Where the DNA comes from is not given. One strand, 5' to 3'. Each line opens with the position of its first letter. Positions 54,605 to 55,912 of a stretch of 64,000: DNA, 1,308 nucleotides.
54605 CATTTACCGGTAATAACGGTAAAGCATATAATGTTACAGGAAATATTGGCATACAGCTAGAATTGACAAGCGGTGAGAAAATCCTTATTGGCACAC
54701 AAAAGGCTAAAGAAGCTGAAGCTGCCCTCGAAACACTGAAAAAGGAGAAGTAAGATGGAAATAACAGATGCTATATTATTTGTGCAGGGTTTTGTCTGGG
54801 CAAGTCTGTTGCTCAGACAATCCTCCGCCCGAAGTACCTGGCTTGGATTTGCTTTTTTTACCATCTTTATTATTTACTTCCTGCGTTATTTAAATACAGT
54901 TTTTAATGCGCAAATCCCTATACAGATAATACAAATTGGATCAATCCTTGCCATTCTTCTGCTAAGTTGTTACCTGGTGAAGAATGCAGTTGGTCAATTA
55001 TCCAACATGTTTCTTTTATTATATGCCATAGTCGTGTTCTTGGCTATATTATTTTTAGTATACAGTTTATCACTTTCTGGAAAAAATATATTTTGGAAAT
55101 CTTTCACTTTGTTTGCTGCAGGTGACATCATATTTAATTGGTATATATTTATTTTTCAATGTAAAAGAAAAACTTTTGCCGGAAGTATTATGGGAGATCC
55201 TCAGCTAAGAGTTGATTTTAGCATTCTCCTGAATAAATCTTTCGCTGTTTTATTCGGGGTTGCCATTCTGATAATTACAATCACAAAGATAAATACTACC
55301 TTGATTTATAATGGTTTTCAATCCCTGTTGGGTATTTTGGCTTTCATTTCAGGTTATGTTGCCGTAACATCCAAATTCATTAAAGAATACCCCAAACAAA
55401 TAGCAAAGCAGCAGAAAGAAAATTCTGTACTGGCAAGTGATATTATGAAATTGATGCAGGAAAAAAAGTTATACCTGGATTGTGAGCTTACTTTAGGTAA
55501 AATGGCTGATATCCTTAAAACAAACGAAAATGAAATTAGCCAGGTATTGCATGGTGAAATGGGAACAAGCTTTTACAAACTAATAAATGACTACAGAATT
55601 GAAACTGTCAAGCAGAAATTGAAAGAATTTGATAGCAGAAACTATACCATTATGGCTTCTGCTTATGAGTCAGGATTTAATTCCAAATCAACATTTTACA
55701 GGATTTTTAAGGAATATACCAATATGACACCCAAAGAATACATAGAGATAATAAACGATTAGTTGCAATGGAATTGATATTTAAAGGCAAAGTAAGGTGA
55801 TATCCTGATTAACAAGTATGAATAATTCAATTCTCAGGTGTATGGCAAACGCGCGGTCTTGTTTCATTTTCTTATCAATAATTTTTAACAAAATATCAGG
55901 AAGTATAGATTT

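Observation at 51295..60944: Candidate novel envelope module: two TPR-PD40-SPOR paralogs flanking a membrane sensor/regulator pair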

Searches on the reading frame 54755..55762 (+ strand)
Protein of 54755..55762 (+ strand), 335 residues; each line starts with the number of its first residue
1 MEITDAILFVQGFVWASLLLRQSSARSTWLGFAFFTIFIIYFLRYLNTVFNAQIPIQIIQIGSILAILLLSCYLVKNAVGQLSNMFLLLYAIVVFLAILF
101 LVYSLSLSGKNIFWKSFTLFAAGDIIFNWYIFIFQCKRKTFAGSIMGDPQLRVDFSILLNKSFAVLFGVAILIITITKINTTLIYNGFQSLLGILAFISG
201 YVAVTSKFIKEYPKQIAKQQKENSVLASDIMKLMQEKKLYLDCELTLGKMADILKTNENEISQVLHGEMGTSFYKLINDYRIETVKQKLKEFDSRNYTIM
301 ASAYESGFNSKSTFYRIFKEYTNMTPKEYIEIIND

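Call 3: search_protein_families(library=pfam, proteins=[window:54755-55762:+], max_evalue=0.1)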
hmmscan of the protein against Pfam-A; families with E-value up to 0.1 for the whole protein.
window:54755-55762:+ (335 aa): 2 families
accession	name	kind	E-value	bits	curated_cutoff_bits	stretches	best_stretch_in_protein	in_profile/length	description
PF12833.13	HTH_18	-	1.5e-15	57.6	33.6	1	250-330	1-78/80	Helix-turn-helix domain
PF00165.29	HTH_AraC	-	1e-09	38.7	26.6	1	295-330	7-41/42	Bacterial regulatory helix-turn-helix proteins, AraC family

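Call 4: search_protein_families(library=ncbifam, proteins=[window:54755-55762:+], max_evalue=0.1)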
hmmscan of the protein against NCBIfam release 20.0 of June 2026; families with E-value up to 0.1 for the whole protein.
window:54755-55762:+ (335 aa): 20 families
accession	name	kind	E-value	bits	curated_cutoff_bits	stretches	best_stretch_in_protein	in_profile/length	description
NF047455.1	TF_Staph_AryK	equivalog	1.3e-12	46.9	850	1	175-330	108-256/759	transcriptional regulator AryK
NF007693.0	PRK10371.1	equivalog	1.3e-07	31.1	253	1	241-331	211-298/309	transcriptional regulator MelR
TIGR04094.1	adjacent_YSIRK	equivalog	1.3e-07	30.9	200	1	212-329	271-382/383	YSIRK-targeted surface antigen transcriptional regulator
NF007633.0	PRK10296.1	equivalog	2e-07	30.8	264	1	230-330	177-272/280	transcriptional regulator ChbR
NF008564.0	PRK11511.1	equivalog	5.5e-06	26.5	202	1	240-329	21-107/127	MDR efflux pump AcrAB transcriptional activator MarA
NF012198.0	MarA_TF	equivalog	5.7e-06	26.5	250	1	240-329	21-107/124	MDR efflux pump AcrAB transcriptional activator MarA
NF047788.1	TransRegPocR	equivalog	6e-06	25.7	500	1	217-332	178-290/296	transcriptional regulator PocR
NF007432.1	PRK09978.1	equivalog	1.1e-05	24.7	500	1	244-333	158-243/274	DNA-binding transcriptional regulator GadX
NF007243.0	PRK09685.1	equivalog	1.8e-05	24.3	199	1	267-329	237-298/303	transcriptional regulator FeaR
NF006902.0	PRK09393.1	equivalog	0.0001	21.6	425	1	222-330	214-319/327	transcriptional regulator FtrA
NF007860.0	PRK10572.1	equivalog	0.00017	20.5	208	1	220-331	175-283/292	arabinose operon transcriptional regulator AraC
NF012144.2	ramA_TF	equivalog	0.00033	21.1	180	1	261-329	38-103/108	RamA family antibiotic efflux transcriptional regulator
NF011732.0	PRK15185.1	equivalog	0.00034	20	354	1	268-334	245-308/309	transcriptional regulator HilD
NF050186.1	TransRegGliRPseudo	equivalog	0.00057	19.3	570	1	268-330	275-334/338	AraC family transcriptional regulator GliR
NF052534.1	RzbtTranRegRhrA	equivalog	0.0006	19.2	500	1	231-330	212-308/312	rhizobactin biosynthesis transcriptional regulator RhrA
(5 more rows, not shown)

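Call 26: find_homologous_proteins(query=window:54755-55762:+, max_evalue=0.00001)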
Query window:54755-55762:+ (335 aa): 113 proteins with E <= 0.00001 among 8000 candidates.
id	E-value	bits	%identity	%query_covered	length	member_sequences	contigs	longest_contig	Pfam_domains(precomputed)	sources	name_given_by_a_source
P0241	3.7e-210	715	100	100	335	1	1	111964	PF12833.14,PF00165.30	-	-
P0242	4.0e-91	324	52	99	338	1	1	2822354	PF12833.14,PF00165.30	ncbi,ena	-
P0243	1.8e-84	302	47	100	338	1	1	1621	PF12833.14,PF00165.30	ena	-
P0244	1.7e-72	263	43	99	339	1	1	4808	PF12833.14,PF00165.30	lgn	-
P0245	7.9e-71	257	41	99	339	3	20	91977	PF12833.14,PF00165.30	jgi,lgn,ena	-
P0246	1.2e-70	256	40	99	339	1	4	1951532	PF12833.14,PF00165.30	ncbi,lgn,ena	-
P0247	1.4e-69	253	43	99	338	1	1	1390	PF12833.14,PF00165.30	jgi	jgi:AraC-like DNA-binding protein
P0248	1.9e-69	253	41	99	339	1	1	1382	PF12833.14,PF00165.30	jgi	jgi:AraC-like DNA-binding protein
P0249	2.1e-68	249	41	99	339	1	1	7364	PF12833.14,PF00165.30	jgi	jgi:AraC-like DNA-binding protein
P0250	1.3e-67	247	42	99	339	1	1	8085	PF12833.14,PF00165.30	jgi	jgi:AraC-like DNA-binding protein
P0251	8.8e-67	244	42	99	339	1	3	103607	PF12833.14,PF00165.30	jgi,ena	jgi:AraC-like DNA-binding protein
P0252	3.2e-66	242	42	99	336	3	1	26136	PF12833.14,PF00165.30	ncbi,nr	ncbi:MAG: helix-turn-helix transcriptional regulator [Bacteroidales bacterium]|nr:helix-turn-helix t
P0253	1.6e-64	236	40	99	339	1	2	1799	PF12833.14,PF00165.30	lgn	-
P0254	5.6e-62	228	41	99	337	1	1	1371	PF12833.14,PF00165.30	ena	-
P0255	4.4e-61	225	40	99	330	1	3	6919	PF12833.14,PF00165.30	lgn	-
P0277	1.3e-46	178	38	99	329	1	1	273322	PF12833.14,PF00165.30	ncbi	ncbi:MAG: helix-turn-helix transcriptional regulator [Crocinitomicaceae bacterium]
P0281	1.8e-41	161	36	100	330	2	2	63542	PF12833.14,PF00165.30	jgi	jgi:AraC-like DNA-binding protein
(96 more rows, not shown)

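Call 27: find_encoding_contigs(protein=P0242, flank=8000, max_places=1)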
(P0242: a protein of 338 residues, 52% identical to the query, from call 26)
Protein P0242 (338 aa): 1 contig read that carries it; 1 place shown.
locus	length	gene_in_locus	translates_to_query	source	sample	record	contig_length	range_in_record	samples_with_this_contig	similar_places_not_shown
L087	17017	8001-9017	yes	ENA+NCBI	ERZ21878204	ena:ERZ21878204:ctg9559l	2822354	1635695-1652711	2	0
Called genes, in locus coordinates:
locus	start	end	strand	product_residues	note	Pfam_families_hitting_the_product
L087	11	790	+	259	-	-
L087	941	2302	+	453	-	-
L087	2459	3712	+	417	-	PF00085:Thioredoxin, PF13899:Thioredoxin_7 (faint), PF13098:Thioredoxin_2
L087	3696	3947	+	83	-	-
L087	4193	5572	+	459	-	PF01548:DEDD_Tnp_IS110, PF02371:Transposase_20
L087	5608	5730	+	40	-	-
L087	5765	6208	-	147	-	PF01797:Y1_Tnp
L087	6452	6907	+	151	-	-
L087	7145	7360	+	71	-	-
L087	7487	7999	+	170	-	PF19638:DUF6141 (faint)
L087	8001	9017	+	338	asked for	PF12833:HTH_18, PF00165:HTH_AraC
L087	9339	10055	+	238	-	PF00849:PseudoU_synth_2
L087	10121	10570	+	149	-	PF13302:Acetyltransf_3, PF00583:Acetyltransf_1 (weak)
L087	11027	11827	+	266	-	-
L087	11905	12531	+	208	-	PF05724:TPMT, PF13489:Methyltransf_23, PF13649:Methyltransf_25, PF08241:Methyltransf_11, PF08242:Methyltransf_12, PF13847:Methyltransf_31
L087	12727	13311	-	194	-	PF00578:AhpC-TSA, PF08534:Redoxin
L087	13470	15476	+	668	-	PF22745:Nlig-Ia, PF01653:DNA_ligase_aden, PF03120:OB_DNA_ligase, PF03119:DNA_ligase_ZBD, PF14520:HHH_5 (weak), PF12826:HHH_2, PF00533:BRCT, PF12738:PTCB-BRCT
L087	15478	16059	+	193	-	PF21857:DUF6913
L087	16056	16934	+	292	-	PF00701:DHDPS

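Call 28: find_encoding_contigs(protein=P0246, flank=8000, max_places=1)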
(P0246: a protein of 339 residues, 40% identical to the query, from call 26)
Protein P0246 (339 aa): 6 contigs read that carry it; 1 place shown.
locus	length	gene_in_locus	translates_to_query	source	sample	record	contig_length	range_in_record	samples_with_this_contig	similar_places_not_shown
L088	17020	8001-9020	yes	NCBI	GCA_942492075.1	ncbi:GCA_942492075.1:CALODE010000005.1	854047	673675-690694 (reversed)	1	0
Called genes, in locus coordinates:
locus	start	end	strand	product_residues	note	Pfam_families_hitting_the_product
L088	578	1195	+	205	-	PF00370:FGGY_N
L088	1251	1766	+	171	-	-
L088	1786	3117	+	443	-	PF27526:XylA2_C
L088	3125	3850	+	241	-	PF00083:Sugar_tr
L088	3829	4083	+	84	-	PF00083:Sugar_tr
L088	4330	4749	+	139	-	PF00083:Sugar_tr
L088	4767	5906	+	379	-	PF10282:Lactonase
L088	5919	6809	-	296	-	-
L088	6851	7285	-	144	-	PF01566:Nramp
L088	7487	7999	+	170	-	PF19638:DUF6141 (weak)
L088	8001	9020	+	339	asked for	PF12833:HTH_18, PF00165:HTH_AraC (weak)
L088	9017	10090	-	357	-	PF00294:PfkB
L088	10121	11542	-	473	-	PF00884:Sulfatase, PF16347:SGSH_C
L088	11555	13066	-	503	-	PF01120:Alpha_L_fucos, PF16757:Fucosidase_C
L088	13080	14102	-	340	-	PF08240:ADH_N, PF01262:AlaDh_PNT_C (weak), PF16912:Glu_dehyd_C, PF00107:ADH_zinc_N, PF13602:ADH_zinc_N_2 (weak)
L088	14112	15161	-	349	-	PF00248:Aldo_ket_red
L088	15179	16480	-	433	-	PF07690:MFS_1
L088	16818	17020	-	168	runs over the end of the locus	PF04909:Amidohydro_2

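Call 29: find_encoding_contigs(protein=P0277, flank=8000, max_places=1)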
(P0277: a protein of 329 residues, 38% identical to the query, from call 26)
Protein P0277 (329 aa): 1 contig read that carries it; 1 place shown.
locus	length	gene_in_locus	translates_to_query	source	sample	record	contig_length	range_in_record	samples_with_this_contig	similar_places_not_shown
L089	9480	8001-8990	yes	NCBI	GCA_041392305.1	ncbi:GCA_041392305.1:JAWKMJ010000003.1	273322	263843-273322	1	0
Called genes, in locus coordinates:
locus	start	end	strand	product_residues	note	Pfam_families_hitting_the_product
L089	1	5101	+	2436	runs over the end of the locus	-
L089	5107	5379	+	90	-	PF02617:ClpS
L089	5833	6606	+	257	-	PF03306:AAL_decarboxy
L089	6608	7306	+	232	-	-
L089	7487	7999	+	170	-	-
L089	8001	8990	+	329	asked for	PF12833:HTH_18, PF00165:HTH_AraC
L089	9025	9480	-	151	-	PF04116:FA_hydroxylase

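Call 57: find_encoding_contigs(protein=P0245, flank=10000, max_places=2)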
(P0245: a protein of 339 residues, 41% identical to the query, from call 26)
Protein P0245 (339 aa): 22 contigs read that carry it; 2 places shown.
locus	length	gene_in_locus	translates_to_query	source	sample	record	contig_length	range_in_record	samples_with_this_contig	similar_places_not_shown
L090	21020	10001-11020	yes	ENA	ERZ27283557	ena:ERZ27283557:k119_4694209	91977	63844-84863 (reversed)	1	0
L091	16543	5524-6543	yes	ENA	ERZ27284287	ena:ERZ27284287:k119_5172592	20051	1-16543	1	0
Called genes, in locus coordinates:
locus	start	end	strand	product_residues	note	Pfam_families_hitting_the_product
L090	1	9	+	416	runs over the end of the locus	PF16153:DUF4861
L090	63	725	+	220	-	PF01081:Aldolase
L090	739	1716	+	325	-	PF03480:DctP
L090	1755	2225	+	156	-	PF04290:DctQ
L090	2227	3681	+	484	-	PF06808:DctM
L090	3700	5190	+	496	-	PF00370:FGGY_N, PF02782:FGGY_C (weak)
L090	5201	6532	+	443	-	PF27526:XylA2_C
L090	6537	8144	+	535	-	PF00083:Sugar_tr, PF07690:MFS_1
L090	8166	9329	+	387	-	PF10282:Lactonase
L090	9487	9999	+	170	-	PF19638:DUF6141 (weak)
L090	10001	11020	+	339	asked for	PF12833:HTH_18, PF00165:HTH_AraC (weak)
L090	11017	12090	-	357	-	PF00294:PfkB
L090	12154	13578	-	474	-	PF00884:Sulfatase, PF16347:SGSH_C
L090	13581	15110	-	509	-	PF01120:Alpha_L_fucos, PF16757:Fucosidase_C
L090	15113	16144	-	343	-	PF08240:ADH_N, PF16912:Glu_dehyd_C, PF00107:ADH_zinc_N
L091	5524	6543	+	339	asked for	PF12833:HTH_18, PF00165:HTH_AraC (weak)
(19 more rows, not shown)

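Call 58: find_encoding_contigs(protein=P0251, flank=10000, max_places=1)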
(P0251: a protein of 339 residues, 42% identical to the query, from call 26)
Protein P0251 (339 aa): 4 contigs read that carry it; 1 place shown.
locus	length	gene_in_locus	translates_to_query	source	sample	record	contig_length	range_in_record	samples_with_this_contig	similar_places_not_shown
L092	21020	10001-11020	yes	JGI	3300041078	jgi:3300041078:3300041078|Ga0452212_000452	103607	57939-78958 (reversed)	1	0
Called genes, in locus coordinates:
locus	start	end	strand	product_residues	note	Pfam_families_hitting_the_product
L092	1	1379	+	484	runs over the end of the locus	PF06808:DctM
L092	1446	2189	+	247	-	PF00293:NUDIX (weak), PF19368:WHD_AraR, PF21906:WHD_NrtR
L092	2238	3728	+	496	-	PF00370:FGGY_N, PF02782:FGGY_C (weak)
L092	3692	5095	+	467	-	PF27526:XylA2_C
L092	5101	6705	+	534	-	PF00083:Sugar_tr, PF07690:MFS_1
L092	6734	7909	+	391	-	PF10282:Lactonase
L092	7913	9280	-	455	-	PF01566:Nramp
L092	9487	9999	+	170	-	PF19638:DUF6141 (weak)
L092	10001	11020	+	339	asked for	PF12833:HTH_18, PF00165:HTH_AraC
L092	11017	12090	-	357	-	PF00294:PfkB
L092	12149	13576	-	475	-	PF00884:Sulfatase, PF01663:Phosphodiest (faint), PF16347:SGSH_C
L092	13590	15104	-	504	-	PF01120:Alpha_L_fucos, PF16757:Fucosidase_C (weak)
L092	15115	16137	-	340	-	PF08240:ADH_N, PF01262:AlaDh_PNT_C (weak), PF16912:Glu_dehyd_C (weak), PF00107:ADH_zinc_N, PF13602:ADH_zinc_N_2 (weak)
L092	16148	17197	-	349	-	PF00248:Aldo_ket_red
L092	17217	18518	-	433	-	PF07690:MFS_1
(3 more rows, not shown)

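Call 59: find_encoding_contigs(protein=P0281, flank=10000, max_places=1)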
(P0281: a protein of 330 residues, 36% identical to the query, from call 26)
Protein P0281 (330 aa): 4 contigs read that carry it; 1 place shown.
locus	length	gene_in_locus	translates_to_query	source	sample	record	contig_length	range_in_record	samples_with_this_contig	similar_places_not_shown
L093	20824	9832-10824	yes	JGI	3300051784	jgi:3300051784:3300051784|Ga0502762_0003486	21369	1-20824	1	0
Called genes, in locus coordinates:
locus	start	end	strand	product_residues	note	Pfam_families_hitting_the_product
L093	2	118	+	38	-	?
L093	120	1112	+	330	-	PF00356:LacI, PF00532:Peripla_BP_1, PF13407:Peripla_BP_4, PF13377:Peripla_BP_3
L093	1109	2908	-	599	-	PF18483:Lectin_L-type_dom, PF00139:Lectin_legB, PF03388:Lectin_leg-like (weak)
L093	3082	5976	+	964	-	PF16819:DUF5074 (weak), PF07494:Reg_prop (weak), PF06580:His_kinase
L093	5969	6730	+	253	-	PF00072:Response_reg, PF04397:LytTR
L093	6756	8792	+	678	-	PF03382:DUF285, PF18962:Por_Secre_tail (weak)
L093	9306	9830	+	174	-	PF19638:DUF6141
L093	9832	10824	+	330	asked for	PF12833:HTH_18, PF00165:HTH_AraC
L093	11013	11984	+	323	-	PF13385:Laminin_G_3, PF18962:Por_Secre_tail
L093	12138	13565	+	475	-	PF18962:Por_Secre_tail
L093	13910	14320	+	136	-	PF01242:PTPS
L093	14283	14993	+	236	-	PF01227:GTP_cyclohydroI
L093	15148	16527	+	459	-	PF12768:Rax2 (faint), PF17164:DUF5122, PF18962:Por_Secre_tail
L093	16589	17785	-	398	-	PF13173:AAA_14, PF13635:DUF4143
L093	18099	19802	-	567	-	PF01336:tRNA_anti-codon, PF00152:tRNA-synt_2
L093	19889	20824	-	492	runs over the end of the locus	?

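Call 64: find_related_loci(query=A6, collection=metagenome_contigs, flank=10000)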
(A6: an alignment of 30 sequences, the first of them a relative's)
Query A6 (335 aa) in metagenome_contigs; peptide patterns used: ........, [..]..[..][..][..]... (x = any residue, [..] = any of these).
158 stretches matched a pattern; 17 encode a relative of the query (tblastn E <= 1e-3); 17 distinct loci.
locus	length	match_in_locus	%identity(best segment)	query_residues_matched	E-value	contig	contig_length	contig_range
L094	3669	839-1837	40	1-331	3e-65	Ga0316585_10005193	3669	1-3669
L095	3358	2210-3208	36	1-330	8e-56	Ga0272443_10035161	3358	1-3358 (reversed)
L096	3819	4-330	64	227-331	3e-40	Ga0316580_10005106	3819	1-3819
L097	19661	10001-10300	45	230-329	3e-20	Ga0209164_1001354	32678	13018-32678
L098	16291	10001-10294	38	232-329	3e-18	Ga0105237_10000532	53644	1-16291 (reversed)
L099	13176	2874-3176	38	229-329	2e-17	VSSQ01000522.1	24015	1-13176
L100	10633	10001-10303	38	229-329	2e-17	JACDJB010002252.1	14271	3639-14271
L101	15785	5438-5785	35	218-334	8e-16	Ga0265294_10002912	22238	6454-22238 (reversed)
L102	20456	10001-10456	31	194-329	5e-14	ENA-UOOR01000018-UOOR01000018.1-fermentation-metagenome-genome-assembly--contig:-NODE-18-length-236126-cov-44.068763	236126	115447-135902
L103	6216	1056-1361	31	228-329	2e-11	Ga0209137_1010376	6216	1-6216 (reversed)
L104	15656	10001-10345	35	222-329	2e-10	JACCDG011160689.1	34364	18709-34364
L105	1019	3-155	49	279-329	9e-9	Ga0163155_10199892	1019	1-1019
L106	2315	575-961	29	200-329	4e-8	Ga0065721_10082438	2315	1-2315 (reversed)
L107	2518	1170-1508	27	222-335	4e-8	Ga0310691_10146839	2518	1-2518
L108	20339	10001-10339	29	217-329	8e-12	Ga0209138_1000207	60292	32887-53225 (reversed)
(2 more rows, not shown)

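Call 90: search_protein_families(library=pfam, proteins=[L087:7487-7999:+, L088:7487-7999:+, L089:7487-7999:+, L093:9306-9830:+], max_evalue=1)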
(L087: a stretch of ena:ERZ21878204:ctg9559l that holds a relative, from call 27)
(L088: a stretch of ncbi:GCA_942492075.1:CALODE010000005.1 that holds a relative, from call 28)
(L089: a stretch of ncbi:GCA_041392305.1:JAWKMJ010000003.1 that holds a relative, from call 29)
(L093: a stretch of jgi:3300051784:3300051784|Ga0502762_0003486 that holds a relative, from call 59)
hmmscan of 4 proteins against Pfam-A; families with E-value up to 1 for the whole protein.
L087:7487-7999:+ (170 aa): 3 families
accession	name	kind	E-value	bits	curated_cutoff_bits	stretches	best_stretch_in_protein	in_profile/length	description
PF19638.4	DUF6141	-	2.2e-05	24.8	27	1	4-167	7-161/164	Family of unknown function (DUF6141)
PF10993.13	DUF2818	-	0.00084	20.3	25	1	3-66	20-83/93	Protein of unknown function (DUF2818)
PF00689.26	Cation_ATPase_C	-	0.002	18.4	27.3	1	10-65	113-167/175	Cation transporting ATPase, C-terminus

L088:7487-7999:+ (170 aa): 2 families
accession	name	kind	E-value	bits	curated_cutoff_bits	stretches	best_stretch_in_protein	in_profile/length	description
PF19638.4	DUF6141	-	2e-07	31.4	27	1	4-165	7-159/164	Family of unknown function (DUF6141)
PF11525.13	CopK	-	0.12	12.5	23.8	1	122-154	26-56/70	Copper resistance protein K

L089:7487-7999:+ (170 aa): 2 families
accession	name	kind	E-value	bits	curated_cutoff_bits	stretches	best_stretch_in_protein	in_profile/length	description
PF19638.4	DUF6141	-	0.00034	20.9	27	1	3-113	6-117/164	Family of unknown function (DUF6141)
PF12069.13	DUF3549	-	0.038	13.6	27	1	5-28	56-79/340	Protein of unknown function (DUF3549)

L093:9306-9830:+ (174 aa): 5 families
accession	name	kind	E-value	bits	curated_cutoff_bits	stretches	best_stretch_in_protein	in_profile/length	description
PF19638.4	DUF6141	-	7.1e-08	32.9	27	1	4-168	3-158/164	Family of unknown function (DUF6141)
PF04549.19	CD47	-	0.065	13.9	25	1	31-91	8-71/147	CD47 transmembrane region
PF07332.16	Phage_holin_3_6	-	0.11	13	28.4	1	22-77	38-91/116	Putative Actinobacterial Holin-X, holin superfamily III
PF12069.13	DUF3549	-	0.15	11.6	27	1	6-30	53-77/340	Protein of unknown function (DUF3549)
PF13829.11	DUF4191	-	0.43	10.4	30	1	10-74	14-70/219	Domain of unknown function (DUF4191)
